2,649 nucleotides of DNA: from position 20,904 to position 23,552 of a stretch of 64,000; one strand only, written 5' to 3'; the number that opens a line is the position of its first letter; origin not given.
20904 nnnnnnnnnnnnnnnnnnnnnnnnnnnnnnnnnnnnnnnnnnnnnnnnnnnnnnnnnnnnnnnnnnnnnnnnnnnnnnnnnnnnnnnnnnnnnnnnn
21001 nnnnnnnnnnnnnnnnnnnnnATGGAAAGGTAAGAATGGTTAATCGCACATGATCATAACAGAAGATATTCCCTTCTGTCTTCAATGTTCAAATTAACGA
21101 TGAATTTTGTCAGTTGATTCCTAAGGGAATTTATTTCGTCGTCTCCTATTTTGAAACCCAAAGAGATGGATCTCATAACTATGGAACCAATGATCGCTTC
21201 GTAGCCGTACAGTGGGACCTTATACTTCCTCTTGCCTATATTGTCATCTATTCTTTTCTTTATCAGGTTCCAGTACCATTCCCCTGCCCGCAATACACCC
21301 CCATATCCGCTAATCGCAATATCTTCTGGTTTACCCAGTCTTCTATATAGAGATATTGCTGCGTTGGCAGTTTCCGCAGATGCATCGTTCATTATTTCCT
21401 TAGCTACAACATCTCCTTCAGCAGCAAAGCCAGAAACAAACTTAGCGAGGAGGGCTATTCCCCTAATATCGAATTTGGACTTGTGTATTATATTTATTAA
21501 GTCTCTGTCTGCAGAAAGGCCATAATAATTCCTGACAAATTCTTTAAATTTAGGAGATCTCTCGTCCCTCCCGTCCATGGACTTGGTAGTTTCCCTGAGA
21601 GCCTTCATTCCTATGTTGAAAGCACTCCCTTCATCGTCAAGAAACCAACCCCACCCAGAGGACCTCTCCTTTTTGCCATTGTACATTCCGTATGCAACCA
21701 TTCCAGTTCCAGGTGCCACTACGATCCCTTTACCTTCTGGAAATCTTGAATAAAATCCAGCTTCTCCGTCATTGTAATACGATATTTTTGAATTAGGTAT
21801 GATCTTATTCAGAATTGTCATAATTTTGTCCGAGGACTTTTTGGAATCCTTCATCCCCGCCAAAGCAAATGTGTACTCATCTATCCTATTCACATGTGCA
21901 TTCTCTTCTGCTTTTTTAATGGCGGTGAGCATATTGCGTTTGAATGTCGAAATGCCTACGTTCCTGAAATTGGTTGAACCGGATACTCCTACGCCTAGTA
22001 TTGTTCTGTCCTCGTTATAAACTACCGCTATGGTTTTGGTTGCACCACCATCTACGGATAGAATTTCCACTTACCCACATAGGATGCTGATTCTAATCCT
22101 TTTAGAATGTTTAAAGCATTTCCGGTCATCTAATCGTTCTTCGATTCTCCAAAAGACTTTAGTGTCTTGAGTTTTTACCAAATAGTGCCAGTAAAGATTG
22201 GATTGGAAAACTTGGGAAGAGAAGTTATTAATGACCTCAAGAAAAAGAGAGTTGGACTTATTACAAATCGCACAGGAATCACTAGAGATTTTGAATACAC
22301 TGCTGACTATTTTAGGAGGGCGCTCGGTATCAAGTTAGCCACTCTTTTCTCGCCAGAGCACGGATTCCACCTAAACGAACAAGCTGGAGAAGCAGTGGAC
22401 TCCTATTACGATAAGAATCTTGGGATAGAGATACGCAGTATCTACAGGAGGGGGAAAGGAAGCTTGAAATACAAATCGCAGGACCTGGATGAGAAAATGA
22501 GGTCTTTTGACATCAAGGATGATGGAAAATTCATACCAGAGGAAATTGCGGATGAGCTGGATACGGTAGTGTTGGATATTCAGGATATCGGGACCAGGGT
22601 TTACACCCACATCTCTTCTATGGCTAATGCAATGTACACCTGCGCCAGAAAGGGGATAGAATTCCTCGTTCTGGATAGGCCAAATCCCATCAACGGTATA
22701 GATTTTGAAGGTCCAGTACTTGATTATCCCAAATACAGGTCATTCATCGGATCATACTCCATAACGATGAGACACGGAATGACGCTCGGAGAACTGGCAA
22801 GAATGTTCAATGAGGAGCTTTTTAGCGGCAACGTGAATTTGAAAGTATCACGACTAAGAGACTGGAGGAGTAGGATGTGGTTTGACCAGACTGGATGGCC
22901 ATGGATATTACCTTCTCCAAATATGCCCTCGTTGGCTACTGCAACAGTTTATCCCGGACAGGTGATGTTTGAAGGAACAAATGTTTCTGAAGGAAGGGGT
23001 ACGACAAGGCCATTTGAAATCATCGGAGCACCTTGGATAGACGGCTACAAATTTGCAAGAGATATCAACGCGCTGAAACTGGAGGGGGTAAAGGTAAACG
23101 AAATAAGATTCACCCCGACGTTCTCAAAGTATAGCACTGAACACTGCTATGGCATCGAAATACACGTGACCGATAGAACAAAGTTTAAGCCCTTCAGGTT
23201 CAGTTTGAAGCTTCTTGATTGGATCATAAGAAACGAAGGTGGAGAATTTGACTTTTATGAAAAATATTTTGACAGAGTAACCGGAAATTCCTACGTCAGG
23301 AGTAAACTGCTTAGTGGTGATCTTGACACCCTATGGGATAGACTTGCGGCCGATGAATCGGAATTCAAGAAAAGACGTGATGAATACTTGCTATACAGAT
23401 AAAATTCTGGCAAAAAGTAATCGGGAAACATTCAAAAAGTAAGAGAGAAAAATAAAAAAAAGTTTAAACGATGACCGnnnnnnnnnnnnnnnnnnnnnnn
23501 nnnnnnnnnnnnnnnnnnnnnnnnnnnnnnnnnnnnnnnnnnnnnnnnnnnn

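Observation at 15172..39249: Contiguous ~24-kb island for scavenging and catabolism of bacterial peptidoglycan in an archaeal-looking genome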

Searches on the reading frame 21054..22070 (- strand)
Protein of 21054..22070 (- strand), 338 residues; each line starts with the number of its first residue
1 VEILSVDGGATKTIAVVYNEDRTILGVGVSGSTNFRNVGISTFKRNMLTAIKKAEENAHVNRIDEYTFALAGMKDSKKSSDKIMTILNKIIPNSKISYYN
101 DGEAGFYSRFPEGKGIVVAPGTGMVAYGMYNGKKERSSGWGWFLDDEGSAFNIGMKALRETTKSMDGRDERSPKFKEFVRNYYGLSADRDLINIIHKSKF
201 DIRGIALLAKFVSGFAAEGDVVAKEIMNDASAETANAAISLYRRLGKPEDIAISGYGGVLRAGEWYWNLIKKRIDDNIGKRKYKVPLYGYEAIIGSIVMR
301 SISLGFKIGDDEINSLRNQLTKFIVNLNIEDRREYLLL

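Call 3: search_protein_families(library=pfam, proteins=[window:21054-22070:-], max_evalue=0.001)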
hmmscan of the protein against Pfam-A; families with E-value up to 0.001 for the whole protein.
window:21054-22070:- (338 aa): 1 family
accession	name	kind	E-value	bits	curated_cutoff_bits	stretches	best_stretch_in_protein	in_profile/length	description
PF01869.26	BcrAD_BadFG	-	8.8e-38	130.8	31.5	1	6-296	3-267/271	BadF/BadG/BcrA/BcrD ATPase family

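Call 5: search_protein_families(library=ncbifam, proteins=[window:21054-22070:-], max_evalue=0.001)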
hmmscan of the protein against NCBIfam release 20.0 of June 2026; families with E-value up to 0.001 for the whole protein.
window:21054-22070:- (338 aa): 1 family
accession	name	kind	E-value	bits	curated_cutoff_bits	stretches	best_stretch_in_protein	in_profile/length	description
NF046058.1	NagK_SO3507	equivalog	1.3e-19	70.8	370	1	4-268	12-269/295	N-acetylglucosamine kinase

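Call 38: search_solved_structures(query=window:21054-22070:-, max_evalue=0.001)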
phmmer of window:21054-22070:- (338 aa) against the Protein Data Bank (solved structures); distinct sequences matched with E-value up to 0.001: 5.
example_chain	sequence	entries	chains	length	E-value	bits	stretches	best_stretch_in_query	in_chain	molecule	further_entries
2e2n_A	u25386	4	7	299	1.2e-29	106.6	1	2-284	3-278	HEXOKINASE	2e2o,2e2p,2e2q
8zo3_A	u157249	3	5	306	3.5e-24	88.7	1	3-296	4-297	N-acetylmuramic acid/N-acetylglucosamine kinase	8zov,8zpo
1zc6_A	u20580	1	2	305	2.1e-08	36.8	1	3-177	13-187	probable N-acetylglucosamine kinase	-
2ch6_A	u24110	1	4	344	2.3e-07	33.4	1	6-231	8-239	N-ACETYL-D-GLUCOSAMINE KINASE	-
2ch5_A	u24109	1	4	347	2.4e-07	33.4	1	6-231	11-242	NAGK PROTEIN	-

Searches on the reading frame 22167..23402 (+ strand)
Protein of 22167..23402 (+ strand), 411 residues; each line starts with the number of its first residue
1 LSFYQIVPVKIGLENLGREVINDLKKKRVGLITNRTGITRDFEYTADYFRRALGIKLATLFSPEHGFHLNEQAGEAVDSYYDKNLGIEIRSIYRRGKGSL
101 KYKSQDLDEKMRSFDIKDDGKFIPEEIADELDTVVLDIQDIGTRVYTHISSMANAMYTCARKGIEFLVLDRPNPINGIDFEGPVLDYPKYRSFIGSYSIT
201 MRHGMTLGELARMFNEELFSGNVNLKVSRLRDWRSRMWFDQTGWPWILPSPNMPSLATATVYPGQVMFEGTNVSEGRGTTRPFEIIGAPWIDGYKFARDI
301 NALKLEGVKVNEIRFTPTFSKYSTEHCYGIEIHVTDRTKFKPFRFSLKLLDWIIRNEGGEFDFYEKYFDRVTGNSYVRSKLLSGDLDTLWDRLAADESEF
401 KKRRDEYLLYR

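Call 3: search_protein_families(library=pfam, proteins=[window:22167-23402:+], max_evalue=0.001)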
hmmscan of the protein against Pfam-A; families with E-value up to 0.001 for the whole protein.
window:22167-23402:+ (411 aa): 2 families
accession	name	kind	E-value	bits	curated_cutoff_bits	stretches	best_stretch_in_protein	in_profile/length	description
PF07075.17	NamZ_N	-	5.6e-67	225.5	26.9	2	126-256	74-202/203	Exo-beta-N-acetylmuramidase NamZ, N-terminal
PF20732.2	NamZ_C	-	3.3e-50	171.2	25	1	261-410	2-152/152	Exo-beta-N-acetylmuramidase NamZ, C-terminal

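Call 5: search_protein_families(library=ncbifam, proteins=[window:22167-23402:+], max_evalue=0.001)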
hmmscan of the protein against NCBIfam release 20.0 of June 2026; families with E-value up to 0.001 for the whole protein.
window:22167-23402:+ (411 aa): 0 families

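Call 13: find_homologous_proteins(query=window:22167-23402:+)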
Query window:22167-23402:+ (411 aa): 7990 proteins with E <= 0.001 among 8000 candidates; the best 120 are listed.
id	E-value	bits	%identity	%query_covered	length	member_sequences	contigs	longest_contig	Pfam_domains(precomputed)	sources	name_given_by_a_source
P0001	5.6e-270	913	96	99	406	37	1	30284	PF07075.18,PF20732.3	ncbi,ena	-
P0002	1.9e-181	622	65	99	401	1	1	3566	PF07075.18,PF20732.3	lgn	-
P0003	5.2e-179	614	64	99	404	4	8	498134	PF07075.18,PF20732.3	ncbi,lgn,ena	-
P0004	3.1e-145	502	90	58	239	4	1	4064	PF07075.18,PF20732.3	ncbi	ncbi:MAG: DUF1343 domain-containing protein, partial [Candidatus Parvarchaeota archaeon]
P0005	8.5e-144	498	39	98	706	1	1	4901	PF07075.18,PF20732.3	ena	-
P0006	3.2e-139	483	51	98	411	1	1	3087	PF07075.18,PF20732.3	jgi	jgi:uncharacterized protein YbbC (DUF1343 family)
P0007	6.1e-132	459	50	98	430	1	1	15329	PF07075.18,PF20732.3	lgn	-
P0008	7.0e-132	458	50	98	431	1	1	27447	PF07075.18,PF20732.3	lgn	-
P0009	1.9e-131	457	50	98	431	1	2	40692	PF07075.18,PF20732.3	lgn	-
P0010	1.2e-130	454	50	100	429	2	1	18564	PF07075.18,PF20732.3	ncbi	-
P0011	2.6e-130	453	50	98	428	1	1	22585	PF07075.18,PF20732.3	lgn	-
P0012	3.4e-130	453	50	98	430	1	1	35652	PF07075.18,PF20732.3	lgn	-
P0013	4.1e-129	449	50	98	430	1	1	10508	PF07075.18,PF20732.3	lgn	-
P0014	7.9e-129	448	50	98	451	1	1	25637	PF07075.18,PF20732.3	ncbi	ncbi:exo-beta-N-acetylmuramidase NamZ domain-containing protein [Acidobacteriota bacterium]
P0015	1.7e-128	447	48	93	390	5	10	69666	PF07075.18,PF20732.3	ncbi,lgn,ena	-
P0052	8.1e-123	428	50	98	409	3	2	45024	PF07075.18,PF20732.3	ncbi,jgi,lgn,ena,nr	ncbi:MAG TPA: DUF1343 domain-containing protein [Candidatus Heimdallarchaeota archaeon]|nr:DUF1343 d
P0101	8.8e-121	422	49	99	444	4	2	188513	PF07075.18,PF20732.3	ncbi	ncbi:MAG: exo-beta-N-acetylmuramidase NamZ family protein [Candidatus Saccharicenans sp.]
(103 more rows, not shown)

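Call 26: find_encoding_contigs(protein=P0003, flank=10000, max_places=4)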
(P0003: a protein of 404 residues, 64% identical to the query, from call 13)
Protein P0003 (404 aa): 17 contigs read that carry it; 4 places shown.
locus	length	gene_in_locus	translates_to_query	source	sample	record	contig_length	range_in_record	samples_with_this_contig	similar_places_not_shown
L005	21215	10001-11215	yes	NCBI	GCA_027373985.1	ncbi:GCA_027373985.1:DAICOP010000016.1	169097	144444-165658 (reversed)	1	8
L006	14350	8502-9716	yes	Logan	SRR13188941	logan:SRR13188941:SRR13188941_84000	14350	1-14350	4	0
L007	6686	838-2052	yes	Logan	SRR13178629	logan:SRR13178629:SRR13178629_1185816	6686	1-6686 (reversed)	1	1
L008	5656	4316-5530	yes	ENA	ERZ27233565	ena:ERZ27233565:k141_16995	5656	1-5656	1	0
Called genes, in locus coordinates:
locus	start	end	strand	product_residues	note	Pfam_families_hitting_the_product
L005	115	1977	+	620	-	PF17297:PEPCK_N, PF01293:PEPCK_ATP (weak), PF00821:PEPCK_GTP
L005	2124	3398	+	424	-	PF04916:Phospholip_B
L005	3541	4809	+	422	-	PF00278:Orn_DAP_Arg_deC, PF02784:Orn_Arg_deC_N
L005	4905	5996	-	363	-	PF02113:Peptidase_S13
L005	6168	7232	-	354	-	PF02746:MR_MLE_N, PF13378:MR_MLE_C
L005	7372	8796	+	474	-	PF00933:Glyco_hydro_3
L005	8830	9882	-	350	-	PF01869:BcrAD_BadFG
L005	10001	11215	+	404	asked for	PF07075:NamZ_N, PF20732:NamZ_C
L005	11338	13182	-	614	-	-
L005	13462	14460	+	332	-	PF19300:BPD_transp_1_N (faint), PF00528:BPD_transp_1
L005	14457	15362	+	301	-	PF12911:OppC_N, PF00528:BPD_transp_1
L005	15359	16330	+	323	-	PF00005:ABC_tran, PF13304:AAA_21 (faint), PF08352:oligo_HPY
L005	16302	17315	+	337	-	PF00005:ABC_tran, PF08352:oligo_HPY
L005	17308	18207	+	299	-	PF00583:Acetyltransf_1 (weak), PF13673:Acetyltransf_10 (weak), PF13508:Acetyltransf_7 (weak)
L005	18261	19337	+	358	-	PF00144:Beta-lactamase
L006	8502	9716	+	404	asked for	PF07075:NamZ_N, PF20732:NamZ_C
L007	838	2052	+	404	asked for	PF07075:NamZ_N, PF20732:NamZ_C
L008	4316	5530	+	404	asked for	PF07075:NamZ_N, PF20732:NamZ_C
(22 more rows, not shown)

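Call 27: find_encoding_contigs(protein=P0052, flank=10000, max_places=3)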
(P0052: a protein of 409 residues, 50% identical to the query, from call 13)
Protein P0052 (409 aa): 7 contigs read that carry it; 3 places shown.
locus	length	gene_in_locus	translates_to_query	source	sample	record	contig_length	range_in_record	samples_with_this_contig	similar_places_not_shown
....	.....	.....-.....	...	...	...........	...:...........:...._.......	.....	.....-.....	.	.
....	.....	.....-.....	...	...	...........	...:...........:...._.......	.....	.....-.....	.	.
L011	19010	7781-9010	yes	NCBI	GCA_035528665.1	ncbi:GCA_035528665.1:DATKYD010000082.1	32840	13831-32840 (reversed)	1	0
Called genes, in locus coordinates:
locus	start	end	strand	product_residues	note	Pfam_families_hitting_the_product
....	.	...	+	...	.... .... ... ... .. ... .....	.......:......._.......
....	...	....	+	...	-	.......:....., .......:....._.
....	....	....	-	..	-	-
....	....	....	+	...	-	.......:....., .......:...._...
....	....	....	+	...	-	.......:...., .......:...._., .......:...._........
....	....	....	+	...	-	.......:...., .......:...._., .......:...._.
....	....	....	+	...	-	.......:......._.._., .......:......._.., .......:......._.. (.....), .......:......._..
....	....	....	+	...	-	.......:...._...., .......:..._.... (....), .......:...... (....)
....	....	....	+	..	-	-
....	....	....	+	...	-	-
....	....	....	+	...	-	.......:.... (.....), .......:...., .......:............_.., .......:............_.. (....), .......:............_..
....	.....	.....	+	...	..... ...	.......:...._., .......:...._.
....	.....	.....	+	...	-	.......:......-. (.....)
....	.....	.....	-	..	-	-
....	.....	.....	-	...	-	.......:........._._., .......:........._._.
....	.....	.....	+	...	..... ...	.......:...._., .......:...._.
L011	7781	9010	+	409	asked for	PF07075:NamZ_N, PF20732:NamZ_C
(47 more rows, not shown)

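Call 69: search_solved_structures(query=window:22167-23402:+, max_evalue=0.00001, show_alignments=1)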
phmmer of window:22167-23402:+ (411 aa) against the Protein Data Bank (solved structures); distinct sequences matched with E-value up to 0.00001: 2.
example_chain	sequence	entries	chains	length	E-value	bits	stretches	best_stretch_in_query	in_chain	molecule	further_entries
4k05_A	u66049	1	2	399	1.3e-59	205.4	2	124-411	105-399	Conserved hypothetical exported protein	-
4jja_A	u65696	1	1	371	1.1e-47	166.1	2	128-411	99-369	hypothetical protein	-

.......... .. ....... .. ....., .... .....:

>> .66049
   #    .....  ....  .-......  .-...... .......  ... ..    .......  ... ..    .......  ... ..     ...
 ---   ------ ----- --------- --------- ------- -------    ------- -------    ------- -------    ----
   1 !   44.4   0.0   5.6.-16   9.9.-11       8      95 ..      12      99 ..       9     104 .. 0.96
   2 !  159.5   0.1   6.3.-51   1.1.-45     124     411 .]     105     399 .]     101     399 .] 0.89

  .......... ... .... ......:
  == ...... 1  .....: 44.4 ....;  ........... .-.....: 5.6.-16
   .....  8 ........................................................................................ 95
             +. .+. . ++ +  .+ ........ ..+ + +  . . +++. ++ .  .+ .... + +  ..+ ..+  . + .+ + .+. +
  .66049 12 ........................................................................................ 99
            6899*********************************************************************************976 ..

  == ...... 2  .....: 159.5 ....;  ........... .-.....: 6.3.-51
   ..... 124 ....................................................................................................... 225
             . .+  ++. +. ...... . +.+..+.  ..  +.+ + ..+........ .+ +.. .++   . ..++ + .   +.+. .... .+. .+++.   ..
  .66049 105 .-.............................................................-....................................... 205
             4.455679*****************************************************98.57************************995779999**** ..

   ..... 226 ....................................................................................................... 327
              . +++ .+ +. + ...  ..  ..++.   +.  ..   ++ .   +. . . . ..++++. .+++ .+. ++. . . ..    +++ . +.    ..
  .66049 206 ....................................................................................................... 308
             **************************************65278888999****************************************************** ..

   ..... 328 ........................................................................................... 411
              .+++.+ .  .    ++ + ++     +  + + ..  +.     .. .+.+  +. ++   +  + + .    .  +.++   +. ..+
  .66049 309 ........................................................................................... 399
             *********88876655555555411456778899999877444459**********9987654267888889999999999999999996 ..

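Call 77: find_encoding_contigs(protein=P0101, flank=8000, max_places=1)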
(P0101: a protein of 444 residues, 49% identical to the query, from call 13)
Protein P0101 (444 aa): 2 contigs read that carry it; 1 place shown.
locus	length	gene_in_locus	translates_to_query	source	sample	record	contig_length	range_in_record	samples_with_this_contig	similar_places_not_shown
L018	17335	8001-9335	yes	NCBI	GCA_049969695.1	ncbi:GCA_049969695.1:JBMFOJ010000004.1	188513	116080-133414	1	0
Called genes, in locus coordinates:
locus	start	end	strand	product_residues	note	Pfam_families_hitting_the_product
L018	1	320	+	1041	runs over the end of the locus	PF13620:CarboxypepD_reg, PF13715:CarbopepD_reg_2, PF25020:TTR_TEN1-4 (weak), PF25183:OMP_b-brl_4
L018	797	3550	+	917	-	PF13620:CarboxypepD_reg, PF13715:CarbopepD_reg_2 (weak), PF09430:EMC7_beta-sandw (faint), PF25183:OMP_b-brl_4, PF00593:TonB_dep_Rec_b-barrel, PF25183:OMP_b-brl_4 (weak)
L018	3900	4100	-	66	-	PF01361:Tautomerase, PF14552:Tautomerase_2 (weak)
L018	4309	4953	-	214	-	PF00293:NUDIX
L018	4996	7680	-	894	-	PF01841:Transglut_core, PF04473:DUF553 (faint), PF02369:Big_1, PF01841:Transglut_core (weak)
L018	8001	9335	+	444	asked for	PF07075:NamZ_N, PF20732:NamZ_C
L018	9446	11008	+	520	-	PF03951:Gln-synt_N, PF00120:Gln-synt_C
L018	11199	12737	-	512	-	PF00370:FGGY_N, PF02782:FGGY_C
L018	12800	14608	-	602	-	PF00474:SSF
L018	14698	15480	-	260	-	PF01182:Glucosamine_iso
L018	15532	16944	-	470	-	-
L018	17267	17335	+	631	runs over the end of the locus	-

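Call 78: find_encoding_contigs(protein=P0015, flank=10000, max_places=1)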
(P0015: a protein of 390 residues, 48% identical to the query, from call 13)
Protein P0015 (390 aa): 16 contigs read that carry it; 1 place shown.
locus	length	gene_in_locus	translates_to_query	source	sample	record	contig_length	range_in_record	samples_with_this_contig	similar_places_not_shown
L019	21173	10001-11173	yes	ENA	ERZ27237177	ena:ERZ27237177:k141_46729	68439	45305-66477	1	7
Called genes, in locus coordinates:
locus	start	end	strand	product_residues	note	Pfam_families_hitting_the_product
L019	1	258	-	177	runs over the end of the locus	PF02475:TRM5-TYW2_MTfase (weak), PF06325:PrmA, PF13489:Methyltransf_23, PF01209:Ubie_methyltran, PF13847:Methyltransf_31, PF08241:Methyltransf_11, PF08242:Methyltransf_12, PF13649:Methyltransf_25, +1 more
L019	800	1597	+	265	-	PF01904:DUF72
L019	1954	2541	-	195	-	PF00583:Acetyltransf_1 (weak)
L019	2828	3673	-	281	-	PF13240:Zn_Ribbon_1 (weak), PF14018:DUF4234 (faint), PF20403:DUF6693 (weak)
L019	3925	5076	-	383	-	PF06745:ATPase, PF13481:AAA_25 (weak)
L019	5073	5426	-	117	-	-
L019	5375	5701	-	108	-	-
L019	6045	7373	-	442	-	PF14321:DUF4382 (weak)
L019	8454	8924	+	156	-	PF00708:Acylphosphatase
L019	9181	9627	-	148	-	PF09828:ChrB_C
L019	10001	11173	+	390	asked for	PF07075:NamZ_N, PF20732:NamZ_C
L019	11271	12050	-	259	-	PF01925:TauE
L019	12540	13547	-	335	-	PF08308:PEGA (weak)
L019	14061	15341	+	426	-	-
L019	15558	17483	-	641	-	PF09852:DUF2079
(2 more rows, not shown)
